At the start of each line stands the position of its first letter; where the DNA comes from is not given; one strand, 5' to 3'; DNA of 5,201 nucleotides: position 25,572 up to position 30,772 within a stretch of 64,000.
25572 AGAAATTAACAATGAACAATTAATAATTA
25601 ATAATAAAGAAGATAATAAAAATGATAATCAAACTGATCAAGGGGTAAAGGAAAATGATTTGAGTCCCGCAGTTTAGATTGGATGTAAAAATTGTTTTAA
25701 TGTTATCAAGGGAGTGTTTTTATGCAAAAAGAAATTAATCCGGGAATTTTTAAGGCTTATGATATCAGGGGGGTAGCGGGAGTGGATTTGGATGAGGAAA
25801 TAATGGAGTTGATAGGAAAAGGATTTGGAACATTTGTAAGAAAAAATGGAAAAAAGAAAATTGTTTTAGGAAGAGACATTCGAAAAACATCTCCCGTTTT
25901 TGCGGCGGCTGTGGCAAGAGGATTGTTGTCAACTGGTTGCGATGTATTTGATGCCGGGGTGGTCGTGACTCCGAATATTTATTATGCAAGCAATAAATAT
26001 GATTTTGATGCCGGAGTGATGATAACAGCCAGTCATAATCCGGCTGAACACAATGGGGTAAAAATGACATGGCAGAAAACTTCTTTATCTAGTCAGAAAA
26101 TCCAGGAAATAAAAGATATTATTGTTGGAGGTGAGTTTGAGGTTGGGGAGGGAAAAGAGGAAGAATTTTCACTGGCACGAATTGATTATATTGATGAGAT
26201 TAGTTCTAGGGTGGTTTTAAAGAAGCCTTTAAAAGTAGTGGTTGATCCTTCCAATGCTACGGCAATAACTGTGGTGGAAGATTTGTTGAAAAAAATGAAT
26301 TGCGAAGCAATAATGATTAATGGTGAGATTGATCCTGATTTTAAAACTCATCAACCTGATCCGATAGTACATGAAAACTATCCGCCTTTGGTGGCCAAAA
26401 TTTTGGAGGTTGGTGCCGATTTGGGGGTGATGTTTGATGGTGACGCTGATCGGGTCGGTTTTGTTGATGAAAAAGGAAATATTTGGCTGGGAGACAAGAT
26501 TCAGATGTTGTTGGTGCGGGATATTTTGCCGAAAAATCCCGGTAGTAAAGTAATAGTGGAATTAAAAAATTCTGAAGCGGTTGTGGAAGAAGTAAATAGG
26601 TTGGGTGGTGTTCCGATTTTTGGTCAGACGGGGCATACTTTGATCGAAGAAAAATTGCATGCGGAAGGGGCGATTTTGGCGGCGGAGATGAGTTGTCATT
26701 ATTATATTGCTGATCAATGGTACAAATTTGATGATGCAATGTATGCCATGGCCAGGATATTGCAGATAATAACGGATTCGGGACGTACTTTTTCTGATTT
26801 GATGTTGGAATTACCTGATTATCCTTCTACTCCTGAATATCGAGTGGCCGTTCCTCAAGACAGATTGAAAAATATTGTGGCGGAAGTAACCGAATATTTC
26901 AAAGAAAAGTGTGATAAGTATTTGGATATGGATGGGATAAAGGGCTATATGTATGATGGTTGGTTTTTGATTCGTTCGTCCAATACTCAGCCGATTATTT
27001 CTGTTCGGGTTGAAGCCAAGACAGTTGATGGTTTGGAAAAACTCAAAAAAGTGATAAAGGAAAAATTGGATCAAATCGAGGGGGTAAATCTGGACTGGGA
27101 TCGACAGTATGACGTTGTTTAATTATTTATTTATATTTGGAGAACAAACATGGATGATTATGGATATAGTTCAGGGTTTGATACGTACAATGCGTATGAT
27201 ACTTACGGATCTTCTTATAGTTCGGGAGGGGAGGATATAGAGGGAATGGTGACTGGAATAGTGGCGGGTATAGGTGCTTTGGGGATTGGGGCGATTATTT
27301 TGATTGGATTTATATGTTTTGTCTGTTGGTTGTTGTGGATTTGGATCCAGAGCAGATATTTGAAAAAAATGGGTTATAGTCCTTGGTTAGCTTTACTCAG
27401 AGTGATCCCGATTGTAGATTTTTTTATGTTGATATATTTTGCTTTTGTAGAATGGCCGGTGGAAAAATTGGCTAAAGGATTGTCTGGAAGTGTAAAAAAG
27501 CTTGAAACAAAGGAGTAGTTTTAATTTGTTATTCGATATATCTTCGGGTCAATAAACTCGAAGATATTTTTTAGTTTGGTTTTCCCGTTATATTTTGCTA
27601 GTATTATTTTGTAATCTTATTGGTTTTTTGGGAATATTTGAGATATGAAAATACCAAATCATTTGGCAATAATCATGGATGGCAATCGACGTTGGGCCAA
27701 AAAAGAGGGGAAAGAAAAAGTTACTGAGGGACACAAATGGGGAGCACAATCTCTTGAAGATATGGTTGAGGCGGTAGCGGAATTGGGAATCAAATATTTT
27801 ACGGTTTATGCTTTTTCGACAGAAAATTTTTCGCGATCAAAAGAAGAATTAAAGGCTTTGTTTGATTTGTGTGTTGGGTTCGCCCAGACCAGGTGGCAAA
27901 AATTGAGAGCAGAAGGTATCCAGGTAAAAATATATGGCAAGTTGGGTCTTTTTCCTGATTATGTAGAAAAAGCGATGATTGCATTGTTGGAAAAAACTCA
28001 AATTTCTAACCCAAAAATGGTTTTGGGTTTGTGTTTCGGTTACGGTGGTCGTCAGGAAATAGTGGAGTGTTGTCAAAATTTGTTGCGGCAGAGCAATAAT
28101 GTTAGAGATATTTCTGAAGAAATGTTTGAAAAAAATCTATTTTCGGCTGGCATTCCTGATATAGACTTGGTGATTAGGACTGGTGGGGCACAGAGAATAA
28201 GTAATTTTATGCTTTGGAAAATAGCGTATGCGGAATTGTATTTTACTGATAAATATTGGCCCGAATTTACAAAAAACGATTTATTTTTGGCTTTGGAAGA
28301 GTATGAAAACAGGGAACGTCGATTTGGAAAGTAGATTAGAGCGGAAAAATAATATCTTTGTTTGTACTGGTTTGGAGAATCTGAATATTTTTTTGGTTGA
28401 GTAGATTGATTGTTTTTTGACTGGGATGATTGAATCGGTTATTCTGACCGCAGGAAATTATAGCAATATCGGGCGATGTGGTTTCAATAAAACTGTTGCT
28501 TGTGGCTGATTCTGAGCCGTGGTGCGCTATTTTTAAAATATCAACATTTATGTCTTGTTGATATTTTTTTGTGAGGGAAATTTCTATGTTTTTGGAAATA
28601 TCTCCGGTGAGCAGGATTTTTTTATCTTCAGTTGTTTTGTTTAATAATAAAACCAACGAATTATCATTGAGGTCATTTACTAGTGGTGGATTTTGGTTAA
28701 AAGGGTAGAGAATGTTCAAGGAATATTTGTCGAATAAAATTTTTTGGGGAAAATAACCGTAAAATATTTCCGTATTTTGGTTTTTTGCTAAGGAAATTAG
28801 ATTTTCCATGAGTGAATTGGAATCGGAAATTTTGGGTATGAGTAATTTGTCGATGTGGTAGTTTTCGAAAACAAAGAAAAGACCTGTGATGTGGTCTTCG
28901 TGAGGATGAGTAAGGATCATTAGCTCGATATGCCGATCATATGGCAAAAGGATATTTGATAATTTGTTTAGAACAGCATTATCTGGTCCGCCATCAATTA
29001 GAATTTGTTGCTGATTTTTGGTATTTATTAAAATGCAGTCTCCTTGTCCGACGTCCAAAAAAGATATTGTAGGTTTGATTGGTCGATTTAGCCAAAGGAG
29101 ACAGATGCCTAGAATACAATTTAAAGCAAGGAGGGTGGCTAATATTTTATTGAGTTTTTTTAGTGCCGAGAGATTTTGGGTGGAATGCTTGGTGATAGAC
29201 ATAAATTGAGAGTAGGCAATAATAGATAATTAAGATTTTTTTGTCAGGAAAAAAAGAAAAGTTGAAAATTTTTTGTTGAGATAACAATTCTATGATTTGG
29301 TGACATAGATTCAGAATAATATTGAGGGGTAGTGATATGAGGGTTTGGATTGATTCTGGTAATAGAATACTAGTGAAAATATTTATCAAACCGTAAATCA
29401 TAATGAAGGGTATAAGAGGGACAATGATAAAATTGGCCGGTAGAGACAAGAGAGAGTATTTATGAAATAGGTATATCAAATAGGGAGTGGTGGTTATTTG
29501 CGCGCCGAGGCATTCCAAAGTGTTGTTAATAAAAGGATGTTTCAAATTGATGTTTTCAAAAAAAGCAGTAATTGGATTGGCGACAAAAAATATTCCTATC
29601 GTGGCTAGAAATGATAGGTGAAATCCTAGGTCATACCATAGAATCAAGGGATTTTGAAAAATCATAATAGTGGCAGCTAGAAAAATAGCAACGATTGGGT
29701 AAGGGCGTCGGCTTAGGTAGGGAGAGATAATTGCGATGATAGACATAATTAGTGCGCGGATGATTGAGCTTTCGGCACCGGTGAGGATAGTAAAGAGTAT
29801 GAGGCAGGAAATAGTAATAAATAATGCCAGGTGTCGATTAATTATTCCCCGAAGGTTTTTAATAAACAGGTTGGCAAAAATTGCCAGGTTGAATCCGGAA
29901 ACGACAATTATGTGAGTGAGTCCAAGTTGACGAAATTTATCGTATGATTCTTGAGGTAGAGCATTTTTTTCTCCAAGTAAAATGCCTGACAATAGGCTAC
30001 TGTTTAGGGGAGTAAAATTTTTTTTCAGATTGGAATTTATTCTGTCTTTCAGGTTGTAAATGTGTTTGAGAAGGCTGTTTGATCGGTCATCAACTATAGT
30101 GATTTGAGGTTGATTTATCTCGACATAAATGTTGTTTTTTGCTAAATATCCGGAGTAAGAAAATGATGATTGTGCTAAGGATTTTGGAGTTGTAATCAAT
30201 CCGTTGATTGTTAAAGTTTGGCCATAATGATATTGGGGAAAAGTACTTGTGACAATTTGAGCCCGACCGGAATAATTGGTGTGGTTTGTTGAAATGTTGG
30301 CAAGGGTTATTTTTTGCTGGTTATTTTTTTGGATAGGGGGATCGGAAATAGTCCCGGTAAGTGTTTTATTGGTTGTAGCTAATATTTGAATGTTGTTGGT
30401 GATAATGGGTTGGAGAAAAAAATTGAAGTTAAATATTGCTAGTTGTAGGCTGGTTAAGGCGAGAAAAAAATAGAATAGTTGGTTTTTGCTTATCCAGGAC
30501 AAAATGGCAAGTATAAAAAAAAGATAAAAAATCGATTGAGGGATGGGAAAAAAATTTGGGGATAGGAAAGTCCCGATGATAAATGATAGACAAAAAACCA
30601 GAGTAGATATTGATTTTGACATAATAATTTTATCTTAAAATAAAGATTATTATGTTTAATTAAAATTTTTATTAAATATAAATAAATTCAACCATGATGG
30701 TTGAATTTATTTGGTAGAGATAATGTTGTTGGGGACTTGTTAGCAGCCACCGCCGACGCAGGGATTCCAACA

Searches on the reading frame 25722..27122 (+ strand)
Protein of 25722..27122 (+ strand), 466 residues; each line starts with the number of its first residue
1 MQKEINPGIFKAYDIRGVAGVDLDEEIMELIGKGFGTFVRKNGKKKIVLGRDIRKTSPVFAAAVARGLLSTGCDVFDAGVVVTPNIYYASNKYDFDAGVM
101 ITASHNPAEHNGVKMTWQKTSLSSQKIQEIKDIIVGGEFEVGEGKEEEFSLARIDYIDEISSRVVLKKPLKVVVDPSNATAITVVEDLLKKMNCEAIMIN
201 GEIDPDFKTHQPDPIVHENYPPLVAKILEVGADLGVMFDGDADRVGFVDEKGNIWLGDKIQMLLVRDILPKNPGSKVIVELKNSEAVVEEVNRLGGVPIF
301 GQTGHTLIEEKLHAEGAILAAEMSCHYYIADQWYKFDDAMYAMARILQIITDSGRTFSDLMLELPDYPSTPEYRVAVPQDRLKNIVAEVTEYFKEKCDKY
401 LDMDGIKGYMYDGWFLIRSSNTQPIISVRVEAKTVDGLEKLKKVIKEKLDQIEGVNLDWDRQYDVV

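Call 23: search_protein_families(library=pfam, proteins=[window:25722-27122:+], max_evalue=0.01)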
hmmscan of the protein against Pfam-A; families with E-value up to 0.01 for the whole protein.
window:25722-27122:+ (466 aa): 4 families
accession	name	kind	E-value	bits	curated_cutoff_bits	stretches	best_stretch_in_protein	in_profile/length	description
PF02878.22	PGM_PMM_I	-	4.4e-38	130.5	22.5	1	9-135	3-132/138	Phosphoglucomutase/phosphomannomutase, alpha/beta/alpha domain I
PF02879.22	PGM_PMM_II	-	8.8e-25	87.7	29.3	1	155-252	2-103/103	Phosphoglucomutase/phosphomannomutase, alpha/beta/alpha domain II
PF02880.22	PGM_PMM_III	-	3.6e-16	59.8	20.7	1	257-364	2-111/115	Phosphoglucomutase/phosphomannomutase, alpha/beta/alpha domain III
PF00408.26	PGM_PMM_IV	-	2.3e-08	34.4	23.1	1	374-446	3-66/68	Phosphoglucomutase/phosphomannomutase, C-terminal domain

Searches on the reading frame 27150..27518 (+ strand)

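Call 23: search_protein_families(library=pfam, proteins=[window:27150-27518:+], max_evalue=0.01)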
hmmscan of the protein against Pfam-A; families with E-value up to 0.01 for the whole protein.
window:27150-27518:+ (122 aa): 1 family
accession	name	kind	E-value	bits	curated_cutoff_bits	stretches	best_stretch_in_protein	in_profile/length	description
PF05656.20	DUF805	-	0.0041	18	25.7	1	42-100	39-100/111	Protein of unknown function (DUF805)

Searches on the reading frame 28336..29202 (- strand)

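Call 50: search_protein_families(library=pfam, proteins=[window:28336-29202:-], max_evalue=0.01)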
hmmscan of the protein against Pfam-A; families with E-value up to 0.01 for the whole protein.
window:28336-29202:- (288 aa): 2 families
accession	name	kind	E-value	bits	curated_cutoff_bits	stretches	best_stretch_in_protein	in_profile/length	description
PF00753.33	Lactamase_B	-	1e-11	45.6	22.7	1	50-124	2-76/196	Metallo-beta-lactamase superfamily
PF12706.13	Lactamase_B_2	-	0.00012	22.2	27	1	66-113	2-52/200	Beta-lactamase superfamily domain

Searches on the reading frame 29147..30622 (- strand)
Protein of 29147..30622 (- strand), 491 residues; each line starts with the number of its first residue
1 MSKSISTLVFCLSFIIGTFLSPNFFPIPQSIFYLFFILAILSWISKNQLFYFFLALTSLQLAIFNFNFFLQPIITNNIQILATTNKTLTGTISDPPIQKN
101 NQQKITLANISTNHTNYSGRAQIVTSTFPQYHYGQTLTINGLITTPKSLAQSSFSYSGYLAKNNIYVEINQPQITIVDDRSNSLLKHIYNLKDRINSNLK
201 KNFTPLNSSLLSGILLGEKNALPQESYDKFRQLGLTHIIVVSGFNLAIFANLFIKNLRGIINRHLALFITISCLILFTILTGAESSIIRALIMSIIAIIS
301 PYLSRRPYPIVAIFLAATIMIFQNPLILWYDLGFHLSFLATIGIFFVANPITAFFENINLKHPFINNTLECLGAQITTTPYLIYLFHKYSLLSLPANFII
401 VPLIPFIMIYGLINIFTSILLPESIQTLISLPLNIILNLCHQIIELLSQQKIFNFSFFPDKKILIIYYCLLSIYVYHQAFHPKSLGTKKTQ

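Call 50: search_protein_families(library=pfam, proteins=[window:29147-30622:-], max_evalue=0.01)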
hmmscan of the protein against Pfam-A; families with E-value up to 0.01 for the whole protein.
window:29147-30622:- (491 aa): 2 families
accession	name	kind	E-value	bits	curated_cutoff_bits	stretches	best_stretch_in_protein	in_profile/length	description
PF03772.21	Competence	-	1.5e-47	162.7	23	1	214-476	1-266/270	Competence protein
PF13567.11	DUF4131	-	6.1e-13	49.2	31.6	1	26-172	4-160/165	Domain of unknown function (DUF4131)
